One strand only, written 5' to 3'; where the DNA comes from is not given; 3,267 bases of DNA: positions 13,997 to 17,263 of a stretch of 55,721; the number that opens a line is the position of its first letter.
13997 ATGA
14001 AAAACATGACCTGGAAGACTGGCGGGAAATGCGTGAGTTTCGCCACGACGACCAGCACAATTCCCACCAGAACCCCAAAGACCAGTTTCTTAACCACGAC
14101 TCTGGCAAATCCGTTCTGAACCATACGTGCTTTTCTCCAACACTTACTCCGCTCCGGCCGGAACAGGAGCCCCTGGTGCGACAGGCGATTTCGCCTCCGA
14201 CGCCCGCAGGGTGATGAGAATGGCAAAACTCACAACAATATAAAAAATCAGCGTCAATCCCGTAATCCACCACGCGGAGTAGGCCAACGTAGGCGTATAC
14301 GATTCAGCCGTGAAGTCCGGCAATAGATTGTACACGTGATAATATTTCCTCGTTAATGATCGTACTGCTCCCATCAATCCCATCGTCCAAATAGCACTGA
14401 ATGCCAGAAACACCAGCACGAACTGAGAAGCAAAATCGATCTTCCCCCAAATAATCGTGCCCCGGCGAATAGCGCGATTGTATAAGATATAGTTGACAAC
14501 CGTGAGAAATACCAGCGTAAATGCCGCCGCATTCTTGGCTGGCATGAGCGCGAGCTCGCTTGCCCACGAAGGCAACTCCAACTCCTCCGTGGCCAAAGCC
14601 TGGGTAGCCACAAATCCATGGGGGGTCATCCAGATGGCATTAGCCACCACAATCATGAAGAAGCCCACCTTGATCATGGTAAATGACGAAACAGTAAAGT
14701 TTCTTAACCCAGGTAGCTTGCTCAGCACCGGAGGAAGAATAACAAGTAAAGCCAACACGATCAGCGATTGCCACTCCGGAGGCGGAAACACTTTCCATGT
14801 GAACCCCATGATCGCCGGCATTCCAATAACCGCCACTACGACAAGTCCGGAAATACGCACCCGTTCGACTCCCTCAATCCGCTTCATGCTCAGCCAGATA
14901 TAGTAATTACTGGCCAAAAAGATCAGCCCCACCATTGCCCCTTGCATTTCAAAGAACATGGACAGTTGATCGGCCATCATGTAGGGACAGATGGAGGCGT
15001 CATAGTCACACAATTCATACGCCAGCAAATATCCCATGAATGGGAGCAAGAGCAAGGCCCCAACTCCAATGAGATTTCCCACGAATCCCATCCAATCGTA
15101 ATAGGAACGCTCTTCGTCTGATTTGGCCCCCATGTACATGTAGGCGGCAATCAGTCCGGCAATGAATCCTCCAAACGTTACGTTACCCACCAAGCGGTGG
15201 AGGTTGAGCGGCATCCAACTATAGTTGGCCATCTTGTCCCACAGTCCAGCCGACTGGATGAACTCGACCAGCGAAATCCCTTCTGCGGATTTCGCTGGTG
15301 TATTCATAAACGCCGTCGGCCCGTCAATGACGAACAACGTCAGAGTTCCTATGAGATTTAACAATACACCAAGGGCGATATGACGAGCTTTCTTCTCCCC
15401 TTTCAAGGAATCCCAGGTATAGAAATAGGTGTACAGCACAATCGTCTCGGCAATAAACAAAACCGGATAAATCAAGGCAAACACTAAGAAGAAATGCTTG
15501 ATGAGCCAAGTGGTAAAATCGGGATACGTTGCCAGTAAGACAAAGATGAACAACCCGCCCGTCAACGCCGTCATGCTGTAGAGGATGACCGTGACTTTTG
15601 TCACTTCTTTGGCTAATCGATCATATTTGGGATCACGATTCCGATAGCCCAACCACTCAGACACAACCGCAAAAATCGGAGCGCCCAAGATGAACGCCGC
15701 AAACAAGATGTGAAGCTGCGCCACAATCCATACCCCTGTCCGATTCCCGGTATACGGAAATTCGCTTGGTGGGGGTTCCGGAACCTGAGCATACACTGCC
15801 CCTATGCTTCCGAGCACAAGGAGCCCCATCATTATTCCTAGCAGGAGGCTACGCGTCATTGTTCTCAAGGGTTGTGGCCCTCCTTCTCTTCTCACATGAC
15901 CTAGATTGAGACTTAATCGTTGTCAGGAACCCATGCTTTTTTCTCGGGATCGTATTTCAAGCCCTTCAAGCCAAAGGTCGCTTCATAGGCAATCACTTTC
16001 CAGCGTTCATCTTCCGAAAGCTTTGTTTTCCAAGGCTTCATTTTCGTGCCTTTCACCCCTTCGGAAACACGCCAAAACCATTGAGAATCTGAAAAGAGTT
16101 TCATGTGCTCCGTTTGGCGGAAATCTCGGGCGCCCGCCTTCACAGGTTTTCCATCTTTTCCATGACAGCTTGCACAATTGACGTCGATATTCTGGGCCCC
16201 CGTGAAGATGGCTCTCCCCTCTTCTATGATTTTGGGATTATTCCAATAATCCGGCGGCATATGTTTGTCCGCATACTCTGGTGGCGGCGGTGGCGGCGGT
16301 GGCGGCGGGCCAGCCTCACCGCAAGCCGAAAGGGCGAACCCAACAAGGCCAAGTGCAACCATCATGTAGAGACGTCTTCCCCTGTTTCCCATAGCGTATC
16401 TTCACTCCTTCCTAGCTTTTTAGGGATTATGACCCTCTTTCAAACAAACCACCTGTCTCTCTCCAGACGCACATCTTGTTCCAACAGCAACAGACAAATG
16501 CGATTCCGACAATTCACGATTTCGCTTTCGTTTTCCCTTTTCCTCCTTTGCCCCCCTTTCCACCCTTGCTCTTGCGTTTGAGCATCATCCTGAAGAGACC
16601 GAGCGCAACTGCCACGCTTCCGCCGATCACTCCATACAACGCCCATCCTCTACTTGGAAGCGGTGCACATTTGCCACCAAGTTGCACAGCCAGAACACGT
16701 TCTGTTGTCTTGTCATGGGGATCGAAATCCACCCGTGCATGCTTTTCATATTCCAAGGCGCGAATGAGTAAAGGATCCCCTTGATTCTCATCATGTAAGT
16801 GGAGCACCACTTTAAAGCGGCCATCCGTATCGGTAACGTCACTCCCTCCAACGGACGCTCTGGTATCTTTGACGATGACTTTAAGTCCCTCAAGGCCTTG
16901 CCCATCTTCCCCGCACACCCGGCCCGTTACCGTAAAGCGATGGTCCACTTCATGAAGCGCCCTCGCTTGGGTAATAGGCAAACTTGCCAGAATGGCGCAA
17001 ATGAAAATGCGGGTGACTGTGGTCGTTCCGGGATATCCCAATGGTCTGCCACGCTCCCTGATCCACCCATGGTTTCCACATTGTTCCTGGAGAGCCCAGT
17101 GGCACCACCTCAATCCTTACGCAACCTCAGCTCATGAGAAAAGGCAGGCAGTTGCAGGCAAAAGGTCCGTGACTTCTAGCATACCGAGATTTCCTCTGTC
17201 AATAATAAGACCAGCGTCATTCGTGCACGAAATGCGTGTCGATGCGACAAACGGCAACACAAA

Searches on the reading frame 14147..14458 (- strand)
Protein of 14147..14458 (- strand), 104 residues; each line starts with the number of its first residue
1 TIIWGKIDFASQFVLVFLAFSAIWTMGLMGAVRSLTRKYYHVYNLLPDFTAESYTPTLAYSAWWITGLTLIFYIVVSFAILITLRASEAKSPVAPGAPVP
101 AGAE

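Call 57: search_protein_families(library=pfam, proteins=[window:14147-14458:-], max_evalue=10)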
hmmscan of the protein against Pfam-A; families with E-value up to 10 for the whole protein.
seq(104 aa): 1 family
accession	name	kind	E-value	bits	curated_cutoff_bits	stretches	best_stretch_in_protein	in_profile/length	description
PF08285.16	DPM3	-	0.79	10.4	25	1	11-49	5-43/90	Dolichol-phosphate mannosyltransferase subunit 3 (DPM3)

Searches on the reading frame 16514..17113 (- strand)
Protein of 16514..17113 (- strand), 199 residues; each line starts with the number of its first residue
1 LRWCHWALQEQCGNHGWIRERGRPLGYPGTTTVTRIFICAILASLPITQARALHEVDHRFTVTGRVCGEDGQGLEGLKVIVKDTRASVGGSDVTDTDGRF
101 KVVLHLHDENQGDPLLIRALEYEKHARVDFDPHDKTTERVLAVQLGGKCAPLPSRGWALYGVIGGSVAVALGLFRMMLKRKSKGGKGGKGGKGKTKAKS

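Call 38: search_protein_families(library=ncbifam, proteins=[window:16514-17113:-], max_evalue=0.01)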
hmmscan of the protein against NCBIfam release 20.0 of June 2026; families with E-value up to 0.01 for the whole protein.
window:16514-17113:- (199 aa): 1 family
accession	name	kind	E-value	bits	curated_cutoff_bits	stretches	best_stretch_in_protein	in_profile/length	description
TIGR04056.1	OMP_RagA_SusC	subfamily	0.0043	15.4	368.25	1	60-103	1-40/981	SusC/RagA family TonB-linked outer membrane protein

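Call 59: search_protein_families(library=pfam, proteins=[window:16514-17113:-], max_evalue=0.001)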
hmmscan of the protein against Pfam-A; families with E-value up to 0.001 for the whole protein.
window:16514-17113:- (199 aa): 1 family
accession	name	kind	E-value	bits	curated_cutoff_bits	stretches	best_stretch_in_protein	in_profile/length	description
PF13620.12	CarboxypepD_reg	-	1.6e-05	25.6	32.3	1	61-103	1-43/82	Carboxypeptidase regulatory-like domain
